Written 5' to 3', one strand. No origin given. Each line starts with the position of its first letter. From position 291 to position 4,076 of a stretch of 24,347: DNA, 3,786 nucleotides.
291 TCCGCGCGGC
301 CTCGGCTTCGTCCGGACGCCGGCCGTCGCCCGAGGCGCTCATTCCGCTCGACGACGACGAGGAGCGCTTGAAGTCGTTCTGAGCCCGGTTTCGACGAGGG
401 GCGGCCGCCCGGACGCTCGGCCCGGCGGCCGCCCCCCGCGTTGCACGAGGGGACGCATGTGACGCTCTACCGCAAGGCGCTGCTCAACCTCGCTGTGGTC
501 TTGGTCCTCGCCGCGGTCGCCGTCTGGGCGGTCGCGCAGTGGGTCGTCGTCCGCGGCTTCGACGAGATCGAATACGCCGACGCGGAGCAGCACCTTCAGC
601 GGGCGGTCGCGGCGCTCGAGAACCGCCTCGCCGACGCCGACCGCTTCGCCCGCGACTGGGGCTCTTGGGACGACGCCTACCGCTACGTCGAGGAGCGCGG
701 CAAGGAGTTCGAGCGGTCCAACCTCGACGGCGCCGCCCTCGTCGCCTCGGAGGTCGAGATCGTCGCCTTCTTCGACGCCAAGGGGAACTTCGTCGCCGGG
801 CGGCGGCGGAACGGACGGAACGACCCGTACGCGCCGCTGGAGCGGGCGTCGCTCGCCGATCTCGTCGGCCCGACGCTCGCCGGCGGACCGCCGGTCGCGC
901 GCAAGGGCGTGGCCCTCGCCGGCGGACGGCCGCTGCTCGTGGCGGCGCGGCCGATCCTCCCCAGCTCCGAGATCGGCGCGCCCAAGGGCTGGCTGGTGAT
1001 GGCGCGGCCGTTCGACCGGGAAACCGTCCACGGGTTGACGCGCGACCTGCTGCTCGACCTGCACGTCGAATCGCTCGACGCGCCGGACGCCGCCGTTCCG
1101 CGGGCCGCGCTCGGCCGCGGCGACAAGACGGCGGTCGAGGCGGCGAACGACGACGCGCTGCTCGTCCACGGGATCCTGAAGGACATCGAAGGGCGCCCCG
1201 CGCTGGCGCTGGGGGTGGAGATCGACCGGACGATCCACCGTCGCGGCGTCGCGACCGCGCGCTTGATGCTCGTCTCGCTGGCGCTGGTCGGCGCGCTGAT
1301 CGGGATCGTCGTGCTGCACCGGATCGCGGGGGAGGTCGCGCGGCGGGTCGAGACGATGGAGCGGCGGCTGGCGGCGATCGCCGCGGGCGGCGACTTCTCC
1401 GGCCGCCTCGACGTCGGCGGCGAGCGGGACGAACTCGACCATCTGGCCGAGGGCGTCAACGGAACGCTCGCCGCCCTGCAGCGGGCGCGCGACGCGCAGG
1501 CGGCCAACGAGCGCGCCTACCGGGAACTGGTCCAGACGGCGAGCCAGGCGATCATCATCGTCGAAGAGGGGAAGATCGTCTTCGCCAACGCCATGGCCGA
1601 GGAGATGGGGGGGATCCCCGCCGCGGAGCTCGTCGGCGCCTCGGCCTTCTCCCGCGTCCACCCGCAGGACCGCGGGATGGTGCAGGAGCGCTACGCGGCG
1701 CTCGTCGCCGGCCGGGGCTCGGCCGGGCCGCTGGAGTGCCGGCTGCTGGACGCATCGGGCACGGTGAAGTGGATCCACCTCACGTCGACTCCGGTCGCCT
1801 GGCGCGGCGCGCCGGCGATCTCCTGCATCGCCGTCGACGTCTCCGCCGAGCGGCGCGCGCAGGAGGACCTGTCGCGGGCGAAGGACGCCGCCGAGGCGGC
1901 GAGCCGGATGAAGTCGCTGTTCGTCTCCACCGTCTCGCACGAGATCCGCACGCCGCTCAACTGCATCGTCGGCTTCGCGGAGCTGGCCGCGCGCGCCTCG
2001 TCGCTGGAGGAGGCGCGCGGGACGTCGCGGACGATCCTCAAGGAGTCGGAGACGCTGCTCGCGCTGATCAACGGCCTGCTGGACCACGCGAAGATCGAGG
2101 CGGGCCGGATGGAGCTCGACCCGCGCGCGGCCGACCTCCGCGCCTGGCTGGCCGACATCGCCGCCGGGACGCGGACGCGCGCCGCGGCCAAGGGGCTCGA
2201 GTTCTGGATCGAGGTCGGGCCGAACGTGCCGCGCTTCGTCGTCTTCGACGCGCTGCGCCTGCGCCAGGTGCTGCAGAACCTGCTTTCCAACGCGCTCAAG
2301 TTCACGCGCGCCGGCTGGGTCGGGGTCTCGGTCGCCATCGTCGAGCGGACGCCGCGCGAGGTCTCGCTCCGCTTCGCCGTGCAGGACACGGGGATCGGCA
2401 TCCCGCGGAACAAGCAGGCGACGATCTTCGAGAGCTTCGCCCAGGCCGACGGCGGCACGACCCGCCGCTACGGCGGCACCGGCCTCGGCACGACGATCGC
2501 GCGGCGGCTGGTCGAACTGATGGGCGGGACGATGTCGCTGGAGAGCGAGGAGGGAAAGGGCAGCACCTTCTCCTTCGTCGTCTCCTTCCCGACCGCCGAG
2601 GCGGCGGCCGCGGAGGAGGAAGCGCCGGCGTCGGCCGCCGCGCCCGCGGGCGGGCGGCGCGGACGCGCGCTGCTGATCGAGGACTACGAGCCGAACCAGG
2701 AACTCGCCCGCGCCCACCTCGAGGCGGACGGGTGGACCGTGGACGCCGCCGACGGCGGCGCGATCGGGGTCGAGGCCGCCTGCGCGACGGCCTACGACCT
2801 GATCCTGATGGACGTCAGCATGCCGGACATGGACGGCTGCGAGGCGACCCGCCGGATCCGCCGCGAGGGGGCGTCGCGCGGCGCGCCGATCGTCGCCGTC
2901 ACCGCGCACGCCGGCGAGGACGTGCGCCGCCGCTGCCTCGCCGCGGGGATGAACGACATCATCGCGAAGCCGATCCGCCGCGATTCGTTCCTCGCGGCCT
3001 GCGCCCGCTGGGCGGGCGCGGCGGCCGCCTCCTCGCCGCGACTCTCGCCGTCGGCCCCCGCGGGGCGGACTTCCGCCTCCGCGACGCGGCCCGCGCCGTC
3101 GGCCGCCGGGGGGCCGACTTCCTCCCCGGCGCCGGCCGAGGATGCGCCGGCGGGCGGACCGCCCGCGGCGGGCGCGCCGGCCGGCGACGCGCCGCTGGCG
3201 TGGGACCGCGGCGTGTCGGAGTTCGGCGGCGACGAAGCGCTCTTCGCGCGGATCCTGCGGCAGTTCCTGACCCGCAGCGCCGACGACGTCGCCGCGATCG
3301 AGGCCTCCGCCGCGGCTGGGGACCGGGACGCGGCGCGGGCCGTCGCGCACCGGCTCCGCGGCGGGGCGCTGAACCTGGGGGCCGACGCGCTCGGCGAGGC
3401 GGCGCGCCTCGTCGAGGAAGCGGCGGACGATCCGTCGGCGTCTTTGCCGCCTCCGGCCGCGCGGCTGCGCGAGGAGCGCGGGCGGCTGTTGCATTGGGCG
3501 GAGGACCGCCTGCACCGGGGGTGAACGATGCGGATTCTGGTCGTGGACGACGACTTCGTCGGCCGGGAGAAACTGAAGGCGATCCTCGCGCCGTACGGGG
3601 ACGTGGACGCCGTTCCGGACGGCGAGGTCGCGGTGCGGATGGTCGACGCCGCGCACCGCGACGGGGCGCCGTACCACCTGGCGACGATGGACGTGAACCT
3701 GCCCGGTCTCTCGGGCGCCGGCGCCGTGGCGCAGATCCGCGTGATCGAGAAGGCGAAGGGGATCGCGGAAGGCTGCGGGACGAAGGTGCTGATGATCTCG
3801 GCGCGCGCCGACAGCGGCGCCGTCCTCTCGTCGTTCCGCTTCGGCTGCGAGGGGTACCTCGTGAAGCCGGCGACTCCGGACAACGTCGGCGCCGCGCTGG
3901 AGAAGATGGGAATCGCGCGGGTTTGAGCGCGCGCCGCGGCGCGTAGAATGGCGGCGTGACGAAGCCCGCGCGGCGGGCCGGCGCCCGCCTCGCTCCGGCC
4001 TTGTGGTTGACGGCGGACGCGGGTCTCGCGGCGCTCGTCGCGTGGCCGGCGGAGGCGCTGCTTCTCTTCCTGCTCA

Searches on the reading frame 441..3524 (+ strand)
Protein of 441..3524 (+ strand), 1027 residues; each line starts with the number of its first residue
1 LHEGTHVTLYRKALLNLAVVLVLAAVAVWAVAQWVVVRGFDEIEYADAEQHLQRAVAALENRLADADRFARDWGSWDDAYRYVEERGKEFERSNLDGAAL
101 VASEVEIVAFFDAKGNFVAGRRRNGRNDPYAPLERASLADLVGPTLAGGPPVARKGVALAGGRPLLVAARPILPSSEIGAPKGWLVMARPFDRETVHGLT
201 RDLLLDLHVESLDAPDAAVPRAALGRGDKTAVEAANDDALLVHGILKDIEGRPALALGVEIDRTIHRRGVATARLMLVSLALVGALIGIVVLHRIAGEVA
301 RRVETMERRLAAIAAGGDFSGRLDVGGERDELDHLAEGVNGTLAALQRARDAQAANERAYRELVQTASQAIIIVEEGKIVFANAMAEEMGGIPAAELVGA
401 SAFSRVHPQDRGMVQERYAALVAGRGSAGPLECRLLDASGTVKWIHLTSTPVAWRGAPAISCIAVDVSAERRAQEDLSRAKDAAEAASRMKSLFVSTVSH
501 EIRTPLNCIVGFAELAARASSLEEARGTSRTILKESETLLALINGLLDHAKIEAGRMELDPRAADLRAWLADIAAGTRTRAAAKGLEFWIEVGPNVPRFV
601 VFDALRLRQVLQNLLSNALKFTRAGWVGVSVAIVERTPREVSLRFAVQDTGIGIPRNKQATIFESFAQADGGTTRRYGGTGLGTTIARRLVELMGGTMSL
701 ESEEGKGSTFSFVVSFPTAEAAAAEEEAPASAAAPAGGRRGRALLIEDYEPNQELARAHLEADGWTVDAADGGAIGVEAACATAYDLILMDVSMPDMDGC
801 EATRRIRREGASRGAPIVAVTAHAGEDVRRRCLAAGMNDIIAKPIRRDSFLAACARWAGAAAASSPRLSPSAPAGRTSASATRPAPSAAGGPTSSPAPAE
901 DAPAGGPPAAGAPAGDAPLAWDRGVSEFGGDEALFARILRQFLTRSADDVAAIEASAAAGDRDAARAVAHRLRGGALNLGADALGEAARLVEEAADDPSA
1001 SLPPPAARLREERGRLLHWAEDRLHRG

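Call 101: search_protein_families(library=pfam, proteins=[window:441-3524:+], max_evalue=0.0001)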
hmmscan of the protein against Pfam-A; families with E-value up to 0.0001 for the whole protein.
window:441-3524:+ (1027 aa): 10 families
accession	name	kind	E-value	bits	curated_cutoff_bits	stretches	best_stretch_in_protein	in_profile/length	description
PF05228.19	CHASE4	-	2.7e-28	99.3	26.2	1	58-209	1-139/140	CHASE4 domain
PF02518.31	HATPase_c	-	3.8e-28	98.6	26.4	1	603-716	2-109/111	Histidine kinase-, DNA gyrase B-, and HSP90-like ATPase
PF00072.30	Response_reg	-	1.1e-24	87.2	30.2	1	744-853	2-109/111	Response regulator receiver domain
PF00512.31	HisKA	-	3.1e-15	56.4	26.9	1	490-555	1-66/66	His Kinase A (phospho-acceptor) domain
PF00989.32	PAS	-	3.6e-11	43.5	22.6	1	360-463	3-109/113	PAS fold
PF01627.28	Hpt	-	7.7e-11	42.5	24.6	1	938-1011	2-76/84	Hpt domain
PF08447.18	PAS_3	-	1.4e-08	35.3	25.6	1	379-458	1-82/89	PAS fold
PF08448.16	PAS_4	-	2.9e-08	34.4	23.1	1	369-472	5-110/110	PAS fold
PF13426.13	PAS_9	-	4e-07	30.7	27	1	369-468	2-102/103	PAS domain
PF00672.30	HAMP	-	1.1e-06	29.3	25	1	295-347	2-52/53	HAMP domain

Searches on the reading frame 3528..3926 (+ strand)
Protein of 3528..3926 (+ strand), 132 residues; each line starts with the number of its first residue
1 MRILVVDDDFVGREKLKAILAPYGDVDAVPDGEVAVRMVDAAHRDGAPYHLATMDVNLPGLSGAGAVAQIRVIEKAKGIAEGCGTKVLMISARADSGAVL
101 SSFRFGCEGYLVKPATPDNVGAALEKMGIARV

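Call 101: search_protein_families(library=pfam, proteins=[window:3528-3926:+], max_evalue=0.0001)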
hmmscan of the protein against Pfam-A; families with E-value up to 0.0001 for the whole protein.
window:3528-3926:+ (132 aa): 1 family
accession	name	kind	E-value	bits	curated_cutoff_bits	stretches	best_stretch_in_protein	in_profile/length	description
PF00072.30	Response_reg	-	1.6e-14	54.5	30.2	1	3-124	1-110/111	Response regulator receiver domain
